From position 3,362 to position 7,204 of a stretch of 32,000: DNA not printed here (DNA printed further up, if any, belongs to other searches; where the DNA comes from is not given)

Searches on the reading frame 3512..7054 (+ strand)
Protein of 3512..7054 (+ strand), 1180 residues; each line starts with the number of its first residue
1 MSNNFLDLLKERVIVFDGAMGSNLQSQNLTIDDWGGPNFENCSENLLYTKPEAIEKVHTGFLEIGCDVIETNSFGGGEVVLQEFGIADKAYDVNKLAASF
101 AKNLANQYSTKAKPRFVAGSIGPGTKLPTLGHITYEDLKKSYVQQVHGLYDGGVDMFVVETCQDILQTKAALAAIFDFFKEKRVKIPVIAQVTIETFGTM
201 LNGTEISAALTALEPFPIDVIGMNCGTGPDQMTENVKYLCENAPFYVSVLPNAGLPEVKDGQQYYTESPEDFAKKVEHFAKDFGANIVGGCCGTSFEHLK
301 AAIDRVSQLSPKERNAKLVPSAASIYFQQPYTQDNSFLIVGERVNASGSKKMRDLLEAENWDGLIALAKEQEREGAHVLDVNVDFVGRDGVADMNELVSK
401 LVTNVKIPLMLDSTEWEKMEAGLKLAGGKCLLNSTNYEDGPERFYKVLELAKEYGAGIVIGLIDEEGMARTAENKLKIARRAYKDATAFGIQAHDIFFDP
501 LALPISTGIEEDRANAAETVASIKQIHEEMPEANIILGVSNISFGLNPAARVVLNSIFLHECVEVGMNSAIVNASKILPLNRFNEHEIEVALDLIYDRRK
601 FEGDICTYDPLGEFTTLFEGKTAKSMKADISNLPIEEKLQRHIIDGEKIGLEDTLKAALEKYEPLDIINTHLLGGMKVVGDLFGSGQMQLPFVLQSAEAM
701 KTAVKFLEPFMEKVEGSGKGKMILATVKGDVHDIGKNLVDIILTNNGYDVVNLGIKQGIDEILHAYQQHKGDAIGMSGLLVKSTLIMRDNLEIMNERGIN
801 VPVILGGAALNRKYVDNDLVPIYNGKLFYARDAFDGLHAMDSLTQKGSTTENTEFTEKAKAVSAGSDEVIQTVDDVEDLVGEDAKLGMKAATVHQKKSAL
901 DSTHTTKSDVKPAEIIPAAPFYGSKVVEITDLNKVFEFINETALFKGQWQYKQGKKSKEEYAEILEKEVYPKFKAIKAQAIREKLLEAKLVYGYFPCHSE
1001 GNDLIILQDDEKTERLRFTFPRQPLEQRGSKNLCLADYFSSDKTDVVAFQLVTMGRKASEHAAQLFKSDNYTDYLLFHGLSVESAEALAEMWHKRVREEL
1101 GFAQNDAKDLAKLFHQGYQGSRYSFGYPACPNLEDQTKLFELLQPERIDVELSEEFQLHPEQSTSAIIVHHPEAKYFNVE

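Call 56: search_protein_families(library=pfam, proteins=[window:3512-7054:+], max_evalue=0.00001)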
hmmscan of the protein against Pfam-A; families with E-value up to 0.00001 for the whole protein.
window:3512-7054:+ (1180 aa): 5 families
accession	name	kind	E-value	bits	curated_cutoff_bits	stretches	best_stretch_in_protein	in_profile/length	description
PF02574.22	S-methyl_trans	-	4.7e-75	253.5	22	1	14-302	1-279/283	Homocysteine S-methyltransferase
PF02965.22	Met_synt_B12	-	1.9e-45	155.9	25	1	931-1179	1-257/273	Vitamin B12 dependent methionine synthase, activation domain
PF00809.28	Pterin_bind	-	6.7e-44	150.8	25.5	1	341-573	1-244/244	Pterin binding enzyme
PF02607.22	B12-binding_2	-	1.1e-20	74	23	1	636-707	2-73/74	B12 binding domain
PF02310.24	B12-binding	-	9.2e-17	61.4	32.1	1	721-809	2-90/121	B12 binding domain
